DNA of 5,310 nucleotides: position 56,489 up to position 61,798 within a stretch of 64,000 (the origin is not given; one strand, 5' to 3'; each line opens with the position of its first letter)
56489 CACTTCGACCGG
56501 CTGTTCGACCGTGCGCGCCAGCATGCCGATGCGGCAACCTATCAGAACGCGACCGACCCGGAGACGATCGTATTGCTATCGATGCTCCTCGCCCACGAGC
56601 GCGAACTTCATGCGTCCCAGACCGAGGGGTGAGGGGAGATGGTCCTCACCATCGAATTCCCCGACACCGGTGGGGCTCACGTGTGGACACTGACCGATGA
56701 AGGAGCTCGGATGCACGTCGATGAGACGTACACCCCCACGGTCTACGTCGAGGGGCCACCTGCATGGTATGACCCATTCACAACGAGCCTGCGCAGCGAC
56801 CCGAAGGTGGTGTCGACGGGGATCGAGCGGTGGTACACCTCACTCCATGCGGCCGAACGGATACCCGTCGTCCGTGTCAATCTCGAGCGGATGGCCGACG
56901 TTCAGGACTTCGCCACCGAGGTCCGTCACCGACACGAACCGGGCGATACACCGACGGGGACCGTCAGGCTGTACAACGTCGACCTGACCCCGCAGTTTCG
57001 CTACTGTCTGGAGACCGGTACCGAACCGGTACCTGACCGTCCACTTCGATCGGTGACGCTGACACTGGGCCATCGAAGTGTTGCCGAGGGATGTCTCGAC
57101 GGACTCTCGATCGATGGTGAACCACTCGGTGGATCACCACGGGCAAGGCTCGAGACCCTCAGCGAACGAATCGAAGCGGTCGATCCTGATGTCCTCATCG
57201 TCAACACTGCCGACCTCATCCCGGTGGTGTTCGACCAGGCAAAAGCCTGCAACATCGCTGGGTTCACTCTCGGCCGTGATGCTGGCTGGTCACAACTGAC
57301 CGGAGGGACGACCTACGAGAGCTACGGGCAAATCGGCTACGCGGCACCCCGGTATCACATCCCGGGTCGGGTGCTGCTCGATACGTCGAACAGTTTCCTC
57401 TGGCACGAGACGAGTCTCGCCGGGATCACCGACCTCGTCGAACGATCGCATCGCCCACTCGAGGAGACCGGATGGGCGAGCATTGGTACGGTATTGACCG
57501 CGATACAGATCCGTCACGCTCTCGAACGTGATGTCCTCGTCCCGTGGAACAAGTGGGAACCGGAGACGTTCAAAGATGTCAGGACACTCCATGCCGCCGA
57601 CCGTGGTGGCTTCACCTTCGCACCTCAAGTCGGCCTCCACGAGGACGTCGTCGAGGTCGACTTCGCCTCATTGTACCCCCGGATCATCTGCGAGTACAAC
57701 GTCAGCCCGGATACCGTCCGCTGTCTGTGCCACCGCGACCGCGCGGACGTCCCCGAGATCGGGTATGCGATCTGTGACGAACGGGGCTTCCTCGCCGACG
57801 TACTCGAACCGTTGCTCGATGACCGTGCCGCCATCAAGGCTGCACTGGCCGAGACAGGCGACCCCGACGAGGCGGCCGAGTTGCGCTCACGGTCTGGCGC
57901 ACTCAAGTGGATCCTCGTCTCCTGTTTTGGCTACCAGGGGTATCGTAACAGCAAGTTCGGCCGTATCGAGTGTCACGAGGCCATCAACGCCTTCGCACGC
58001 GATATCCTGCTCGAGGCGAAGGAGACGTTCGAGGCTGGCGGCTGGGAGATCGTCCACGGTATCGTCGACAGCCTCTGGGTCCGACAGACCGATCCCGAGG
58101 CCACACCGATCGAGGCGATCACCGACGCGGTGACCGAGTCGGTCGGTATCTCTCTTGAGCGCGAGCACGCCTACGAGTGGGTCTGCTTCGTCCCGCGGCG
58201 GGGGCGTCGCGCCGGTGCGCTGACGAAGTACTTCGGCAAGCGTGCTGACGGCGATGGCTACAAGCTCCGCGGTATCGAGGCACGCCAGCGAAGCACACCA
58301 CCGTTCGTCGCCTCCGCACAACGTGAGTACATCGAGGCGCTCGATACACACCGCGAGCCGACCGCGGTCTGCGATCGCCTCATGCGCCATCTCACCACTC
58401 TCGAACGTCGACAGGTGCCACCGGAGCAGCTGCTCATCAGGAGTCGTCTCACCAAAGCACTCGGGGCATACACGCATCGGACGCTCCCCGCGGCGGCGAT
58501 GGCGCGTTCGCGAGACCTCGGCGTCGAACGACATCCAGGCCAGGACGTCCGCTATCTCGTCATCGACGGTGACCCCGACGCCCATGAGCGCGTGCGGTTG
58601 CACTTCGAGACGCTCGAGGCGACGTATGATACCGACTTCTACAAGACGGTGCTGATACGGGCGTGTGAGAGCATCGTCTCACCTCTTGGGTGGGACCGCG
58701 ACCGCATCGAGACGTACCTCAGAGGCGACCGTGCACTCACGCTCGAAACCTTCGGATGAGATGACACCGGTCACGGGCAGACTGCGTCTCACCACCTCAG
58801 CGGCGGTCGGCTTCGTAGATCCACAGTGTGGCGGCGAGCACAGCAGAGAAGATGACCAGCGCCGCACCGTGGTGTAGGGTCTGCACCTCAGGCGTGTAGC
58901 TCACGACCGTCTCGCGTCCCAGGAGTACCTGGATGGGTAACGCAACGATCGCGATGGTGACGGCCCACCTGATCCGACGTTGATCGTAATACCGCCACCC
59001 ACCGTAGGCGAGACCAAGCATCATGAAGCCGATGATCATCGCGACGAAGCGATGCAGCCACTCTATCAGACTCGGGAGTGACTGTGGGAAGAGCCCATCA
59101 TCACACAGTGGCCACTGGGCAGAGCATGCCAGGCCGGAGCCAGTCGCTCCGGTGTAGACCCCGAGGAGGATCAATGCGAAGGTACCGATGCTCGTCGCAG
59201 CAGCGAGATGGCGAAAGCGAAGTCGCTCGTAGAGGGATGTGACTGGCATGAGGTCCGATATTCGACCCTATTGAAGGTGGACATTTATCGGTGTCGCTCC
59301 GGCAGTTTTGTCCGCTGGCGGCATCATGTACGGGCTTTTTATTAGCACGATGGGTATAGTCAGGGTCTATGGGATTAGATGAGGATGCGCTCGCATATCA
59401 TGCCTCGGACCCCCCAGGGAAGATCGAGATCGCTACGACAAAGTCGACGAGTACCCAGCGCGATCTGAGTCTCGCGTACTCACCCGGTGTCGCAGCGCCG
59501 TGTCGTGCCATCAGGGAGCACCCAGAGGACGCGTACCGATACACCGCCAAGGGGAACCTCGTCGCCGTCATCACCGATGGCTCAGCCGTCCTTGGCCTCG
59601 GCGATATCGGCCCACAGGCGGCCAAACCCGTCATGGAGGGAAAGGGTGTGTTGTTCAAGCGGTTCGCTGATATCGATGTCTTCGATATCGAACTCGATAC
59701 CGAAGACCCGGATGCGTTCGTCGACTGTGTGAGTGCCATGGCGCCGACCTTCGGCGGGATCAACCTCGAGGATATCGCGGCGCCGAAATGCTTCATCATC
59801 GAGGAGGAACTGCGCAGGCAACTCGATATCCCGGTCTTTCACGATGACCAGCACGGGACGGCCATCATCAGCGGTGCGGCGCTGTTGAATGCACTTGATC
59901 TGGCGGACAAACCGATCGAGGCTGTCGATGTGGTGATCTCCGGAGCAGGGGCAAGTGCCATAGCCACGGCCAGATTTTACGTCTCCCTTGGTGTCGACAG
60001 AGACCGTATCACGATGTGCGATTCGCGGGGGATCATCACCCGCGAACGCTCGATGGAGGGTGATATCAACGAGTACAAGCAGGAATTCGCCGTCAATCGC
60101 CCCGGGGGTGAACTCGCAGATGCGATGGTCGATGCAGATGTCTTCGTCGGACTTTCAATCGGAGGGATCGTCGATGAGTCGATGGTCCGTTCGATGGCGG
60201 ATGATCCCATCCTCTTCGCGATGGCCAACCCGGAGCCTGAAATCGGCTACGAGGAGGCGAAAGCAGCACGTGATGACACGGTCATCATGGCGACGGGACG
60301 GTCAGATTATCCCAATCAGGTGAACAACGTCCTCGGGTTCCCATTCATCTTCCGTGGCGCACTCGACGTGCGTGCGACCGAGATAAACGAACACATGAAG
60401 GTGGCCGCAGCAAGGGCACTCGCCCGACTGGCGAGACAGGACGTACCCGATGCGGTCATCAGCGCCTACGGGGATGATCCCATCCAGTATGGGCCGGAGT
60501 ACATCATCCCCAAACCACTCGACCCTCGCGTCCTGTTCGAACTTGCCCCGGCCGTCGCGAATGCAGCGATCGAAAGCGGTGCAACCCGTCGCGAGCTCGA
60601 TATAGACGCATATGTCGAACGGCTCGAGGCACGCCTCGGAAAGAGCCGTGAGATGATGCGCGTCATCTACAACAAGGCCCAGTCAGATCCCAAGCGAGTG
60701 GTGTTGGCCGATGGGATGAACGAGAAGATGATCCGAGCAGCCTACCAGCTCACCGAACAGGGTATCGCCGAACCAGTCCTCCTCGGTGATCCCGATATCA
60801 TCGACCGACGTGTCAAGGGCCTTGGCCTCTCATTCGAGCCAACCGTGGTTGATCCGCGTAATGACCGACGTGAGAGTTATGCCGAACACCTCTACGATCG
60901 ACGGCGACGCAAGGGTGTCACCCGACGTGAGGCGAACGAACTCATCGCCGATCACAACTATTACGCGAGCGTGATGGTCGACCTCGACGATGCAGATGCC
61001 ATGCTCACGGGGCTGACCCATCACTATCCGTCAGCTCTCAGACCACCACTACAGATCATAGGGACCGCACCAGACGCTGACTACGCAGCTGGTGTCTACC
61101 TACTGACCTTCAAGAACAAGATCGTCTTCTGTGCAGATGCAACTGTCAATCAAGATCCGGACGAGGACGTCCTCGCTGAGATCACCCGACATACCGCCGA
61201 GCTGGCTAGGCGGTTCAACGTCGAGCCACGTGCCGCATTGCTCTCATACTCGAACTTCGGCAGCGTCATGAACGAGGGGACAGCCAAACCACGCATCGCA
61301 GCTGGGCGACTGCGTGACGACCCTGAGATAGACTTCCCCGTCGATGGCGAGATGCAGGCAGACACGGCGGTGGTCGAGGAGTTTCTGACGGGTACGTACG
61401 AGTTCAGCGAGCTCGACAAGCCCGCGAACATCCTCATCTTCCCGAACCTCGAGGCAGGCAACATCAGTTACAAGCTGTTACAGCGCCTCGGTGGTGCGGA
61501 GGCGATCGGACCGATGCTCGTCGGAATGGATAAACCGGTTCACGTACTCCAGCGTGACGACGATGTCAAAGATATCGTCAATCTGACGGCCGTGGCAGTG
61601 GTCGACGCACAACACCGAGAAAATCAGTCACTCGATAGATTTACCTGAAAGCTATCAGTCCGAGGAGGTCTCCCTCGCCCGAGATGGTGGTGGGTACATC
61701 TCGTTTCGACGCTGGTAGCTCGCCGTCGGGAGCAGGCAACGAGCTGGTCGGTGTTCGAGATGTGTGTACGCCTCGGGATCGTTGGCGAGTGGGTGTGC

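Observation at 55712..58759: Candidate novel module: pseudo-RecA protein + 79-aa helical protein + crippled family B polymerase, downstream of the clamp-loader large subunit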

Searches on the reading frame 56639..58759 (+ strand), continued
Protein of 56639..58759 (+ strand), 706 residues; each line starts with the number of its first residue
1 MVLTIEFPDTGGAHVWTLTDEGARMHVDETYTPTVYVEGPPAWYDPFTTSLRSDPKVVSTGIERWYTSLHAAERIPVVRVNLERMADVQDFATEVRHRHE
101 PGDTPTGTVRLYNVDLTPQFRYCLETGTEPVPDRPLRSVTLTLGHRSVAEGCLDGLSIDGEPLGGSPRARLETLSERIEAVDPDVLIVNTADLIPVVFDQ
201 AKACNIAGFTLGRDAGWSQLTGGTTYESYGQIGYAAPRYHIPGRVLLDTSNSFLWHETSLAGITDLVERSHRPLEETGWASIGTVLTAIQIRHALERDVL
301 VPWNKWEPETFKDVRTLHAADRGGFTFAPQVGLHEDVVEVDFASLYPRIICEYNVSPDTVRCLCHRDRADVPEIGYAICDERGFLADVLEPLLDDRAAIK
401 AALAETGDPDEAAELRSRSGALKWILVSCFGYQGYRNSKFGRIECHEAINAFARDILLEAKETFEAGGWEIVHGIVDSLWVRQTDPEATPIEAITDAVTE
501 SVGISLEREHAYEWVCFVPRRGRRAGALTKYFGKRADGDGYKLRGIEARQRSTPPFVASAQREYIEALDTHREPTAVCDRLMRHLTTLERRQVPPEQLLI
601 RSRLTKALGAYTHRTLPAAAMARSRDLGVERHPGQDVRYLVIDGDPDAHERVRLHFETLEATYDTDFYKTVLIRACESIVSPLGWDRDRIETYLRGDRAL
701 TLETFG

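Call 45: search_solved_structures(query=A1, max_evalue=1e-10, show_alignments=1)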
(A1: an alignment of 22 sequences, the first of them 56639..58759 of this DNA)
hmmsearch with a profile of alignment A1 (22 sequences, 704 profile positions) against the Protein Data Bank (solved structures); distinct sequences matched with E-value up to 1e-10: 65 (the best 60 are shown).
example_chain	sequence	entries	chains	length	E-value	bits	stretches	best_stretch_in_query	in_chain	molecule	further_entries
4flt_A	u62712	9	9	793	3.7e-69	236.9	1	265-691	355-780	DNA polymerase 1 | Pyrococcus abyssi B family DNA polymerase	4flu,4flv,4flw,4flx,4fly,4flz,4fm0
4fm2_A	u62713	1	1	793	1.2e-68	235.2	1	265-691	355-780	DNA polymerase 1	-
5h12_A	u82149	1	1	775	3.1e-68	233.8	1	268-693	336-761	Deep Vent DNA Polymerase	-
6wya_A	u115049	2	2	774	3.5e-68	233.6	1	271-695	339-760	DNA polymerase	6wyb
1wn7_A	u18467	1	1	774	1.2e-66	228.6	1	271-701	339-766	Family B DNA Polymerase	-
1wns_A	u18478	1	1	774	1.6e-66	228.2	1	271-701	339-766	DNA POLYMERASE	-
4k8z_A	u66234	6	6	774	1.9e-66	227.9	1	271-701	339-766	DNA polymerase | DNA polymerase,DNA polymerase,DNA polymerase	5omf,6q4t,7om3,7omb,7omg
9oat_A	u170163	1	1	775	6e-66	226.3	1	265-701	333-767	5-270, TNA polymerase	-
9oau_A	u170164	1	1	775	1.1e-65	225.3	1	265-701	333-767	7-47, TNA polymerase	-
5vu5_A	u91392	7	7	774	2.3e-65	224.3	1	271-701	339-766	DNA polymerase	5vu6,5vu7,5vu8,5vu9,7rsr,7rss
2vwj_A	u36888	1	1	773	6.7e-65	222.8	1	271-691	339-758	DNA POLYMERASE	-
2xhb_A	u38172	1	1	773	7.2e-65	222.7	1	271-691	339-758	DNA POLYMERASE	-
7tqw_A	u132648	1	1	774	7.5e-65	222.6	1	271-701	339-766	DNA polymerase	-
7rsu_A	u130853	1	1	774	9e-65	222.4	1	271-701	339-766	DNA polymerase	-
2jgu_A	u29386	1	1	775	1.2e-64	222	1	265-691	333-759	DNA POLYMERASE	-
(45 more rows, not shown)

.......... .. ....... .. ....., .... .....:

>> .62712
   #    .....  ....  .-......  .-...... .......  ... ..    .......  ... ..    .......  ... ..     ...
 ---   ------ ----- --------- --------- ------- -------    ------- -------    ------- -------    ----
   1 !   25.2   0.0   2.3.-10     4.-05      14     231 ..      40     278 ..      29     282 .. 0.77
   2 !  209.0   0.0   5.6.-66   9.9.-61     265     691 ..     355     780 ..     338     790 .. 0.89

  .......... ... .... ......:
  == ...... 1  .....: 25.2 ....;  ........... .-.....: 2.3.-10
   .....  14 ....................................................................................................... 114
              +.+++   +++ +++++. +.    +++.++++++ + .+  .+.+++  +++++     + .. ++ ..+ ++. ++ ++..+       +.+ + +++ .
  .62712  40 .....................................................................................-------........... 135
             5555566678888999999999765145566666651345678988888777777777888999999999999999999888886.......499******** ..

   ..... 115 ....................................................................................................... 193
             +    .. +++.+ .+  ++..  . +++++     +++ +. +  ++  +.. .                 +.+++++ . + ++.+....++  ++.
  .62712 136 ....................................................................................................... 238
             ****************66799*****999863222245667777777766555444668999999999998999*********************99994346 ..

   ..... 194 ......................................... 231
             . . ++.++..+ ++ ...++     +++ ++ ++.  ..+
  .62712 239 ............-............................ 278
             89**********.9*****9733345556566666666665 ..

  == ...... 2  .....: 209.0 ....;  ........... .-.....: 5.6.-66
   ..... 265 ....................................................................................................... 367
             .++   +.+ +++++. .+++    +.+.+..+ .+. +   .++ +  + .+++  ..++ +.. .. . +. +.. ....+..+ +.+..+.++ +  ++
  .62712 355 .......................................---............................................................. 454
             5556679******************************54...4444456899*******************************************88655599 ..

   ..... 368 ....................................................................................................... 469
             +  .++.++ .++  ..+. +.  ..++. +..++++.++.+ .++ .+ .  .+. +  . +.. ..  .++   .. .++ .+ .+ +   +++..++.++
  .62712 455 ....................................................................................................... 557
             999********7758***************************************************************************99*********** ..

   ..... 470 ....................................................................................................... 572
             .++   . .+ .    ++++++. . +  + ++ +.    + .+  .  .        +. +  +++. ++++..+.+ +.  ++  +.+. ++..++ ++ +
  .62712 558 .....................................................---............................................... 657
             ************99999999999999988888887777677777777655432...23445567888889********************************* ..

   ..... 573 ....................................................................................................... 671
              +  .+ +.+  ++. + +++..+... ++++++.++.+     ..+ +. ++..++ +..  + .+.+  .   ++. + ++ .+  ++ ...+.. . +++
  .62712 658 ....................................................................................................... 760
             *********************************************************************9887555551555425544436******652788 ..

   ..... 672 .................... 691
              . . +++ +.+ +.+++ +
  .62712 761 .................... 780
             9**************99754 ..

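Call 72: search_dna_similar(query=window:56639-58759:+, collection=plasmids, mode=protein, max_rows=40, max_evalue=1e-50)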
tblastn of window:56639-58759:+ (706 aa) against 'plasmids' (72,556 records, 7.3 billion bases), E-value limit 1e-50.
Records with a match: 105; places in all: 126; records where one place covers at least 80% of the query: 91.
Best place of each record, by identity: <60% 105.
By first word of the organism name: Haladaptatus 12; Halobacterium 11; Haloarcula 9; Haloplanus 7; Natrinema 7; Halorubrum 6; Halobaculum 5; Halorussus 4; Halorientalis 3; Natronosalvus 3; and 27 more.
By predicted mobility (MOB-suite, as given by PLSDB): non-mobilizable 105.
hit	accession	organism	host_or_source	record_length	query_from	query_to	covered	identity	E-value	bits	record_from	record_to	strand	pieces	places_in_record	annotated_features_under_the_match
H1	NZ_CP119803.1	Halosegnis marinus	cell culture,coastal saline-alkali land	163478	2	706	100%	52.3%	0e+0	729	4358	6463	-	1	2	type B DNA-directed DNA polymerase | hypothetical protein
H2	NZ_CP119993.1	Halomarina sp. PSR21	cell culture,saline soil from Tarim ...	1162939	1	705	100%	52.1%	0e+0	708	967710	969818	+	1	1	record has no annotation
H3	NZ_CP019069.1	Halorientalis sp. IM1011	cell culture,saltern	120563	2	705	100%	51.8%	0e+0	697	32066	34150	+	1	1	type B DNA-directed DNA polymerase | hypothetical protein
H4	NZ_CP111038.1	Haladaptatus caseinilyticus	cell culture,sediment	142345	1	705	100%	50.2%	0e+0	665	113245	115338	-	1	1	type B DNA-directed DNA polymerase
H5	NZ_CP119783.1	Haladaptatus sp. YSMS36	cell culture,sediment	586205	1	694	98%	50.9%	0e+0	668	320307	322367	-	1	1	type B DNA-directed DNA polymerase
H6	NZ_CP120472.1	Haladaptatus sp. DYSN1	cell culture,sediment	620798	1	694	98%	50.9%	0e+0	668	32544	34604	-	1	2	type B DNA-directed DNA polymerase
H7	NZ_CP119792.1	Haladaptatus sp. QDMS2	cell culture,sediment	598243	1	694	98%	50.9%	0e+0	668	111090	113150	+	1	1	type B DNA-directed DNA polymerase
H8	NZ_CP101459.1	Natrononativus amylolyticus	cell culture,sediment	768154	1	694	98%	50.8%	0e+0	671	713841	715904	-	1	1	type B DNA-directed DNA polymerase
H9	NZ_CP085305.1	Haladaptatus pallidirubidus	cell culture,saline soil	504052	1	705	100%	49.9%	0e+0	670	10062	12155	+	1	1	type B DNA-directed DNA polymerase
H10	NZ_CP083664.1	Haloprofundus salinisoli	cell culture,saline soil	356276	1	705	100%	49.8%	0e+0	685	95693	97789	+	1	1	type B DNA-directed DNA polymerase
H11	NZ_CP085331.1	Haladaptatus salinisoli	cell culture,saline soil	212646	1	694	98%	50.5%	0e+0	670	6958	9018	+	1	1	type B DNA-directed DNA polymerase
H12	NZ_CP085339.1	Haladaptatus halobius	cell culture,saline soil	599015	1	706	100%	48.8%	0e+0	664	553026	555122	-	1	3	type B DNA-directed DNA polymerase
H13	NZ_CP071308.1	Actinarchaeum halophilum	soil,soil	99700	1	705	100%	48.7%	0e+0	653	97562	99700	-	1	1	type B DNA-directed DNA polymerase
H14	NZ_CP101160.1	Natronosalvus amylolyticus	cell culture,sediment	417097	1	706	100%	48.5%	0e+0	660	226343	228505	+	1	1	type B DNA-directed DNA polymerase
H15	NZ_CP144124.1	Halalkalicoccus sp. CGA53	cell culture,sediment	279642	1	705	100%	48.5%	0e+0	668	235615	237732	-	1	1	type B DNA-directed DNA polymerase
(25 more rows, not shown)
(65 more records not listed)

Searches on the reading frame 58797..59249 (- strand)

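Call 54: search_protein_families(library=pfam, proteins=[window:58797-59249:-], max_evalue=0.01)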
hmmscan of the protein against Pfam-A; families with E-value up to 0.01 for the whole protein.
window:58797-59249:- (150 aa): 1 family
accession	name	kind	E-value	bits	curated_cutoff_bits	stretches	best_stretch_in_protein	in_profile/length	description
PF02628.20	COX15-CtaA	-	5e-14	52.5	29.9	2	61-147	76-170/322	Cytochrome oxidase assembly protein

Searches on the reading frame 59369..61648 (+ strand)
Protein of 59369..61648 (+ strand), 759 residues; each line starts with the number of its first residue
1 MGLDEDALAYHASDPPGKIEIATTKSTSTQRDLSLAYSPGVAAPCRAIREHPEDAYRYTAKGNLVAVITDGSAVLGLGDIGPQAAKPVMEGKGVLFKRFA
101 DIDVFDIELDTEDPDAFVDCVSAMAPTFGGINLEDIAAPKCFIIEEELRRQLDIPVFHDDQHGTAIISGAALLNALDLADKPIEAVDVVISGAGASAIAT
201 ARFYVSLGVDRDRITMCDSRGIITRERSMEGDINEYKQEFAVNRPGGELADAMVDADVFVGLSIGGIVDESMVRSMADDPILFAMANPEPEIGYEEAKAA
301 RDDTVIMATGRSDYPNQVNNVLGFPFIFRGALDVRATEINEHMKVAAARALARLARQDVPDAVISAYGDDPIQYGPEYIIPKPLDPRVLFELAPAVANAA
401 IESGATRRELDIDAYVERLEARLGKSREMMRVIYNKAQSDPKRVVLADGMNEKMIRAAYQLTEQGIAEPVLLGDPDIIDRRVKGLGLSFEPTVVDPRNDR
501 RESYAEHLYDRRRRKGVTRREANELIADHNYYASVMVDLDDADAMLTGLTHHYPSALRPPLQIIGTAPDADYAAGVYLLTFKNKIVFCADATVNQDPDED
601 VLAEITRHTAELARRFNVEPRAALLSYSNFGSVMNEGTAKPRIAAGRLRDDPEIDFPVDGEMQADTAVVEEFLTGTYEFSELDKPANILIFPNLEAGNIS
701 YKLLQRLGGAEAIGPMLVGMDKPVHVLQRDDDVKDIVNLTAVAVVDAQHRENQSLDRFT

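Call 54: search_protein_families(library=pfam, proteins=[window:59369-61648:+], max_evalue=0.01)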
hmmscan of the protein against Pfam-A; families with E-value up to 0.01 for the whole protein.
window:59369-61648:+ (759 aa): 3 families
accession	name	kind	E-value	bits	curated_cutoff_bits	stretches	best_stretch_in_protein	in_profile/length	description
PF01515.24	PTA_PTB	-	1e-91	308.1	24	1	430-744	3-319/319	Phosphate acetyl/butaryl transferase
PF00390.24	malic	-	8.5e-32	110.9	23.1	1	17-149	2-182/182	Malic enzyme, N-terminal domain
PF03949.21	Malic_M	-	7.3e-19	68.5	23.5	1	163-360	3-230/258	Malic enzyme, NAD binding domain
